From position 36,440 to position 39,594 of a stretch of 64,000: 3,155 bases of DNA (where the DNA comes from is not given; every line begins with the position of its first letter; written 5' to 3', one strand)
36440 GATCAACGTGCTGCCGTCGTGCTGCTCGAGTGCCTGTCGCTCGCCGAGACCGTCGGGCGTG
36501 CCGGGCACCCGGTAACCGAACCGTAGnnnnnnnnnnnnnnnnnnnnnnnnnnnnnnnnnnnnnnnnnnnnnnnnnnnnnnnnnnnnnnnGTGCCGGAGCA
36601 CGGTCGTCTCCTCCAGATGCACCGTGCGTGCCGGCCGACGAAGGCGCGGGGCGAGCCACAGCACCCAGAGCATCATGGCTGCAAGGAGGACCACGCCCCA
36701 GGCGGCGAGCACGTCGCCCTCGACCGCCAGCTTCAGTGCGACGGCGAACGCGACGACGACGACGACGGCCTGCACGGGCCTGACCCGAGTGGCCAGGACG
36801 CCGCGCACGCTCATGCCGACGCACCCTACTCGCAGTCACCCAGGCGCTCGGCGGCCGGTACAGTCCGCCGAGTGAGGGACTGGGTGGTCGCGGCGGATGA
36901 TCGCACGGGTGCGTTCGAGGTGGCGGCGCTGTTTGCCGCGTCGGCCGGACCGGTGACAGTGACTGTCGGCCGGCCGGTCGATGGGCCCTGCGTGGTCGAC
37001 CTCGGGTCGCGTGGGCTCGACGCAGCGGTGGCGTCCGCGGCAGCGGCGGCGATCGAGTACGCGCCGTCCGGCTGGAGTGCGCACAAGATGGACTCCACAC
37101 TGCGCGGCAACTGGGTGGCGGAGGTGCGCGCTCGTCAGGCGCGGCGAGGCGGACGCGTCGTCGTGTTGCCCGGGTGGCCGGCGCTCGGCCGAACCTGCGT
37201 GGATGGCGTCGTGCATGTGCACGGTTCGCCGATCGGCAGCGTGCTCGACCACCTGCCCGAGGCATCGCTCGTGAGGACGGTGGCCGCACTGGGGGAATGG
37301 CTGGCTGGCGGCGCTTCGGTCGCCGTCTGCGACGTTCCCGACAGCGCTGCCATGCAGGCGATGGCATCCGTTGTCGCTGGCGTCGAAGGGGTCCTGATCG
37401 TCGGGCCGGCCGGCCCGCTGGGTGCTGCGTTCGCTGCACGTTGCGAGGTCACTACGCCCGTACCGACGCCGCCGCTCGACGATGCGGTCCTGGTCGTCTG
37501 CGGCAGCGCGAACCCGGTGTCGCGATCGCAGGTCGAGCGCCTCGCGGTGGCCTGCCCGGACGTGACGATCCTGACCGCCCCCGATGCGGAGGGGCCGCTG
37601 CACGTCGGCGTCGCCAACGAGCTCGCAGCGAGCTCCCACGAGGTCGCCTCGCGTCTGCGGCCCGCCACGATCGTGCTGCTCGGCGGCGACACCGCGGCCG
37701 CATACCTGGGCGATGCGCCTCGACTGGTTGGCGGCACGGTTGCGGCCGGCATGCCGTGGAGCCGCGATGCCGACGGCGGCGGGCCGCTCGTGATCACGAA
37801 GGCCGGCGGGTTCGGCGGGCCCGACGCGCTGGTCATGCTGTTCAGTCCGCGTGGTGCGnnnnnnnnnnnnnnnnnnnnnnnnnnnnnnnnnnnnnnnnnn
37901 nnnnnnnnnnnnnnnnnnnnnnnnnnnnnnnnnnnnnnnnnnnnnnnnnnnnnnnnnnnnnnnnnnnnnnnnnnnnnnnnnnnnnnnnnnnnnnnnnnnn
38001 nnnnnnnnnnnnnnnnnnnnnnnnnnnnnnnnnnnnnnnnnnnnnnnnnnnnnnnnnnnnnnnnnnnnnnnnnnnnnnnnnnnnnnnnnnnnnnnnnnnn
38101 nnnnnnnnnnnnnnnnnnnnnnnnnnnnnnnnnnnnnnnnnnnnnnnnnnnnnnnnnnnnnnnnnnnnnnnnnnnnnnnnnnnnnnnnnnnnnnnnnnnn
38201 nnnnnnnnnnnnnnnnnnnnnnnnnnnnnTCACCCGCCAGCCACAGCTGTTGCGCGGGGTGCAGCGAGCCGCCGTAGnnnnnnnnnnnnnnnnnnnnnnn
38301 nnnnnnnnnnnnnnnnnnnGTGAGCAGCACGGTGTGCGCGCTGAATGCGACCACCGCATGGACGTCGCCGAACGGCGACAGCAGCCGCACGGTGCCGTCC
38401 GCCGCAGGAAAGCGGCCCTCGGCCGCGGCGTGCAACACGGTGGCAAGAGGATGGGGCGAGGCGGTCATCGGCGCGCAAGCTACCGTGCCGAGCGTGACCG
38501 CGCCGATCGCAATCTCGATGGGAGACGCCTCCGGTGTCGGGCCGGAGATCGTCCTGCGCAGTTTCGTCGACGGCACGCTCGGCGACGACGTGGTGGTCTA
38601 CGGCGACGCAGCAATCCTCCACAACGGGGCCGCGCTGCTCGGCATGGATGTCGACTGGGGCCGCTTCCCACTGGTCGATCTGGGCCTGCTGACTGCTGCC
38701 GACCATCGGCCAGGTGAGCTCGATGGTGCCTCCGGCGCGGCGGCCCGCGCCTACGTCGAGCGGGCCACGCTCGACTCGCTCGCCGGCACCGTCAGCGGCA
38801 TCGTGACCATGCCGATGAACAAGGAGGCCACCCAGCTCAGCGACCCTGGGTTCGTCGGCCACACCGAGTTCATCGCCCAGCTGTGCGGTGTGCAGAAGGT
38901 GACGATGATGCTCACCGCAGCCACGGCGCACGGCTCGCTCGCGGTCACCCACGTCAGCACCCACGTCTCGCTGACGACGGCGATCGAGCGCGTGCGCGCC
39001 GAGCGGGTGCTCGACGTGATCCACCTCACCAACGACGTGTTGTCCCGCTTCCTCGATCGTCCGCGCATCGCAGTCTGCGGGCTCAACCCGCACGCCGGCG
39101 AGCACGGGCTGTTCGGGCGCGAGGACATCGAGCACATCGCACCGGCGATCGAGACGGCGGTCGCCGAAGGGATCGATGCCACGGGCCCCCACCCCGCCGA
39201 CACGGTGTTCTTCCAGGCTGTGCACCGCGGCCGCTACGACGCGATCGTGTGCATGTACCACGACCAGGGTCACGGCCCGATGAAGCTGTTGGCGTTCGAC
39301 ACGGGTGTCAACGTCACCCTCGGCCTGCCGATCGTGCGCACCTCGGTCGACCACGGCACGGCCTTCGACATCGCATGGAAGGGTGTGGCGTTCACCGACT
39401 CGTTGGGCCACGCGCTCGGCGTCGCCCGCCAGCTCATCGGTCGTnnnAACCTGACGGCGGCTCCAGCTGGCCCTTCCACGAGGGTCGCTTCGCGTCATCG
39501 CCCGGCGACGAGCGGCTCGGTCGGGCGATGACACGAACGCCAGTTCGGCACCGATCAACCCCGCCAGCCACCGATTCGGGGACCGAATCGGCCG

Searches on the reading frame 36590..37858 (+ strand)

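Call 9: search_protein_families(library=pfam, proteins=[window:36590-37858:+], max_evalue=0.0001)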
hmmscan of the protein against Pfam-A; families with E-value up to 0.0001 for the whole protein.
window:36590-37858:+ (423 aa): 2 families
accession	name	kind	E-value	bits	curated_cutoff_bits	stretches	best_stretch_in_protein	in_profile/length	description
PF07005.16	SBD_N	-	1.7e-17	64.4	25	1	99-215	2-132/230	Sugar-binding N-terminal domain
PF17042.10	NBD_C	-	9.7e-07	29.9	28.3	1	343-414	91-168/168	Nucleotide-binding C-terminal domain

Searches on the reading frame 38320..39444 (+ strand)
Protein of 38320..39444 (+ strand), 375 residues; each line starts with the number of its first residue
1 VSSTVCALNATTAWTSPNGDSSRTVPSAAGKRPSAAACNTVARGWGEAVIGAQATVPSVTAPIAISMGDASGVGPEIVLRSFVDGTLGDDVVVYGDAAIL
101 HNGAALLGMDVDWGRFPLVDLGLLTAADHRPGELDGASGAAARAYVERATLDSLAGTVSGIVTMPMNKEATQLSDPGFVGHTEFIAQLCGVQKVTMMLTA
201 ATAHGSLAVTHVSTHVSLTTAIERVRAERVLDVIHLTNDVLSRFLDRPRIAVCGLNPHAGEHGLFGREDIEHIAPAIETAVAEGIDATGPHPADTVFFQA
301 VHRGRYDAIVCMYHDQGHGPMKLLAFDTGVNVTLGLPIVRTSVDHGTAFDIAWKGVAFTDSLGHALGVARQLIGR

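Call 9: search_protein_families(library=pfam, proteins=[window:38320-39444:+], max_evalue=0.0001)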
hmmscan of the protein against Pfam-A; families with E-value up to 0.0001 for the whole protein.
window:38320-39444:+ (375 aa): 1 family
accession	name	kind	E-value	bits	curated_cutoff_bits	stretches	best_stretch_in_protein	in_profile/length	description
PF04166.17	PdxA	-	1.5e-93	313.8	27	1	91-369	5-286/286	Pyridoxal phosphate biosynthetic protein PdxA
